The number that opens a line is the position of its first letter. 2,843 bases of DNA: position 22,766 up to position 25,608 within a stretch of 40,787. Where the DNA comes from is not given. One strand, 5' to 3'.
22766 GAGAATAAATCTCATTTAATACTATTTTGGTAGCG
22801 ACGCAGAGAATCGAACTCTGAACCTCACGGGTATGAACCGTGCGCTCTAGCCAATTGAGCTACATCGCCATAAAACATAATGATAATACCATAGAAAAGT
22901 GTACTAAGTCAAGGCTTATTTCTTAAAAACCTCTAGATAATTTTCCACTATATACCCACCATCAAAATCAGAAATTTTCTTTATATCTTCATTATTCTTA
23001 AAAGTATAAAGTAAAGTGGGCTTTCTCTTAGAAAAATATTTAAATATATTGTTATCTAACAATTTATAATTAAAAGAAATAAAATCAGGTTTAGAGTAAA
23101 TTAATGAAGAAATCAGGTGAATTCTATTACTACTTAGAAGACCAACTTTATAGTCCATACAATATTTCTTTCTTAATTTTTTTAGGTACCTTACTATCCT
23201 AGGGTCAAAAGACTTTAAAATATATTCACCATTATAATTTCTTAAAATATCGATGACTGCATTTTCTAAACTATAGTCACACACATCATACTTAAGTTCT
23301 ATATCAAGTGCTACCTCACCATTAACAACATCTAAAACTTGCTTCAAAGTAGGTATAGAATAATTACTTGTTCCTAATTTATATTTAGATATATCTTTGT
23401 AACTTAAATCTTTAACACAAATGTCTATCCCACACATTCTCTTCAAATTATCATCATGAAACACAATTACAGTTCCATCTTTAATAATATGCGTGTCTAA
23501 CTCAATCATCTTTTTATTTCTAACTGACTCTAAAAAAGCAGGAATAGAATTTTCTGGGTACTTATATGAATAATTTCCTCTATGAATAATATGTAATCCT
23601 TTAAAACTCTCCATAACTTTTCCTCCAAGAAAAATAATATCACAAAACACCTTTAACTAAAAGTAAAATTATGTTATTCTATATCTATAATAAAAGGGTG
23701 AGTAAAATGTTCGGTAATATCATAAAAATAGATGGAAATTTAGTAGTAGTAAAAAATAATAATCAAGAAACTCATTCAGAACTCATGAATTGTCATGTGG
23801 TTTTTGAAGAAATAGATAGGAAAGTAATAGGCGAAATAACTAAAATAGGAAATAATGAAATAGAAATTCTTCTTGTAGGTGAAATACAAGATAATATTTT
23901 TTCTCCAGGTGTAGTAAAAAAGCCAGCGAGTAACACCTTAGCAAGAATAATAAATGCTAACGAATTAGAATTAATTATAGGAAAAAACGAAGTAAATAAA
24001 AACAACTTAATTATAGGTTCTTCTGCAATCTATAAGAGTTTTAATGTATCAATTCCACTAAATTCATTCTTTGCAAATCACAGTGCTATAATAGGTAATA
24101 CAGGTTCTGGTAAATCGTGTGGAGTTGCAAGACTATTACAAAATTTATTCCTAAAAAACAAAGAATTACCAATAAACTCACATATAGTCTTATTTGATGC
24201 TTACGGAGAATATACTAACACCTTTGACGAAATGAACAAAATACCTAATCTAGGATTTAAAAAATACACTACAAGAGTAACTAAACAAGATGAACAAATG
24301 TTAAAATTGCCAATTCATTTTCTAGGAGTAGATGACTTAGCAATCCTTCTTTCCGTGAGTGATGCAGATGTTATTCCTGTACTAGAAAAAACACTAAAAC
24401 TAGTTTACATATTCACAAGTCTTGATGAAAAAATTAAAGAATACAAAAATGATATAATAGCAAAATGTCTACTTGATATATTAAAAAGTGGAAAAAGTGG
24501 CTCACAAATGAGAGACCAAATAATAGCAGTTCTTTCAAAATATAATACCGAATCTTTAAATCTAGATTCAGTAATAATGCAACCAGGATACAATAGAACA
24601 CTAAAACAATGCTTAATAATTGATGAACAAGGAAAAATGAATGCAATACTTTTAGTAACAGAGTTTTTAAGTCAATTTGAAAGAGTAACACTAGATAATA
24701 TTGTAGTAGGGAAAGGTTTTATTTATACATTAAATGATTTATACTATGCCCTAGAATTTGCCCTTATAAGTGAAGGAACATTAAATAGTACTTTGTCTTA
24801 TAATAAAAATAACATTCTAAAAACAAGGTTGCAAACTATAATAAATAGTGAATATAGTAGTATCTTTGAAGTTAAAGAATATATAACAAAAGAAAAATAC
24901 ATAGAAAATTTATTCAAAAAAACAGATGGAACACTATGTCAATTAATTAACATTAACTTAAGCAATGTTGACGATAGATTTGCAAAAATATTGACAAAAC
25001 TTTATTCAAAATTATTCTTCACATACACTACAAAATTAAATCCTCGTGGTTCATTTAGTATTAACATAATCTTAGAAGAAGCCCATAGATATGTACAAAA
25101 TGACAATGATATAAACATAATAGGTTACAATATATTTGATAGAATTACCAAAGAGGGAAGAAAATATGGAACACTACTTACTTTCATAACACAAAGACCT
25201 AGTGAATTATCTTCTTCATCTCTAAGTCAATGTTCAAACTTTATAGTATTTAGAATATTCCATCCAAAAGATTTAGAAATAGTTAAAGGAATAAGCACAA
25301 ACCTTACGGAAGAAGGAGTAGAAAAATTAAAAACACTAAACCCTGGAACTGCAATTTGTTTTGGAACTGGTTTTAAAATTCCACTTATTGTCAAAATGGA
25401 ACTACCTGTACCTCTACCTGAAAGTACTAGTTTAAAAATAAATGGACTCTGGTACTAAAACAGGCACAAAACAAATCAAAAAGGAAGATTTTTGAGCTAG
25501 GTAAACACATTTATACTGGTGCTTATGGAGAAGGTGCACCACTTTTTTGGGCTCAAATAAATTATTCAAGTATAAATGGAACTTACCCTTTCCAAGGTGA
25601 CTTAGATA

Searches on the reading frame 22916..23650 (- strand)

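Call 49: search_protein_families(library=pfam, proteins=[window:22916-23650:-], max_evalue=0.001)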
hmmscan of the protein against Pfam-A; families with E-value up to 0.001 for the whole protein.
window:22916-23650:- (244 aa): 1 family
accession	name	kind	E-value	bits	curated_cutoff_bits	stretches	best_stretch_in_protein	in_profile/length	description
PF03009.23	GDPD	-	3.6e-21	76.8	23.6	1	23-175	1-169/244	Glycerophosphoryl diester phosphodiesterase family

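Call 50: search_protein_families(library=padloc, proteins=[window:22916-23650:-], max_evalue=0.00001)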
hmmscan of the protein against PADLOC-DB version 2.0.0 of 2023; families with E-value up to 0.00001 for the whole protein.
window:22916-23650:- (244 aa): 0 families

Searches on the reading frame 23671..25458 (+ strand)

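Call 17: search_protein_families(library=ncbifam, proteins=[window:23671-25458:+], max_evalue=0.00001)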
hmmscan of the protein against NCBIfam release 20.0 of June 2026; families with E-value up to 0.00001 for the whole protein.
window:23671-25458:+ (595 aa): 7 families
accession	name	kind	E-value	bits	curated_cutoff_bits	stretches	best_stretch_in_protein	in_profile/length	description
NF042943.1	HerA_antiphage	equivalog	2e-47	162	800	2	424-587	395-560/566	anti-phage-associated helicase HerA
NF042944.1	HerA_antiphage_2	equivalog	7.3e-41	140.6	850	2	374-594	335-560/576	anti-phage-associated helicase HerA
NF040937.1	HerA_Thermprot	equivalog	9.9e-31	106.7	800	2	421-577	310-462/487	DNA double-strand break repair helicase HerA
NF040819.1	helicase_HerA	equivalog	8.2e-23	80.7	970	1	458-576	398-514/561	DNA double-strand break repair helicase HerA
NF053655.1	CedD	equivalog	6.1e-15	54.9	600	1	387-577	353-526/527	DNA-translocating ATPase CedD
NF033849.1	ser_rich_anae_1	subfamily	9.2e-13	46.5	650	1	440-538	996-1099/1163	serine-rich protein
NF045971.1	conju_CD1110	equivalog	3.2e-07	29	325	0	137-189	417-464/752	VirB4-like conjugal transfer ATPase, CD1110 family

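Call 49: search_protein_families(library=pfam, proteins=[window:23671-25458:+], max_evalue=0.001)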
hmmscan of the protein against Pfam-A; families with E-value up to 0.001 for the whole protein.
window:23671-25458:+ (595 aa): 3 families
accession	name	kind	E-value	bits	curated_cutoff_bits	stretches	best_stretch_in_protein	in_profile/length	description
PF01935.23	DUF87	-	2.7e-17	64.1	23.2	1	121-300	9-174/220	Helicase HerA, central domain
PF01580.24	FtsK_SpoIIIE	-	6.9e-06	26.1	24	1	129-195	39-94/221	FtsK/SpoIIIE family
PF12846.13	AAA_10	-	4.1e-05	23.2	27.5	0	135-204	21-81/362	AAA-like domain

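Call 50: search_protein_families(library=padloc, proteins=[window:23671-25458:+], max_evalue=0.00001)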
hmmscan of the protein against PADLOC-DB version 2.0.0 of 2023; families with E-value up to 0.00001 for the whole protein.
window:23671-25458:+ (595 aa): 15 families
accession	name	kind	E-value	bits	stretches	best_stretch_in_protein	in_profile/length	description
PDLC04102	HerA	-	6.6e-105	349.8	1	61-595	87-638/654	-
PDLC04105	HerA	-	3.1e-63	212.2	1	54-594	76-553/576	-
PDLC02185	HerA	-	1.8e-51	173.5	2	408-589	389-574/585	-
PDLC04100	HerA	-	2.7e-48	163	2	455-589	432-568/580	-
PDLC04106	HerA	-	7.1e-47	158.3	2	383-587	425-639/667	-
PDLC04097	HerA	-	1.6e-46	157.1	1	64-594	91-611/618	-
PDLC04098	HerA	-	2.2e-44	150.1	2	381-577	441-647/686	-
PDLC04103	HerA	-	7.9e-40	134.7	2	374-589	352-569/579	-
PDLC02188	HerA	-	1.2e-38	131.3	2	364-594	316-560/578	-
PDLC04104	HerA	-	5e-26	89.3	1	395-590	153-350/379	-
PDLC04140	mad8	-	5.3e-18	63.6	1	136-577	28-300/314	mads_8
PDLC04101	HerA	-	4.9e-15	53.2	1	61-230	85-256/400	-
PDLC01055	HerA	-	4.1e-14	50.3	2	358-575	329-523/532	Type III coevolved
PDLC04107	HerA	-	2.6e-12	44.4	1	59-231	84-262/306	-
PDLC04099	HerA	-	3.9e-11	40.7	1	58-183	83-212/214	-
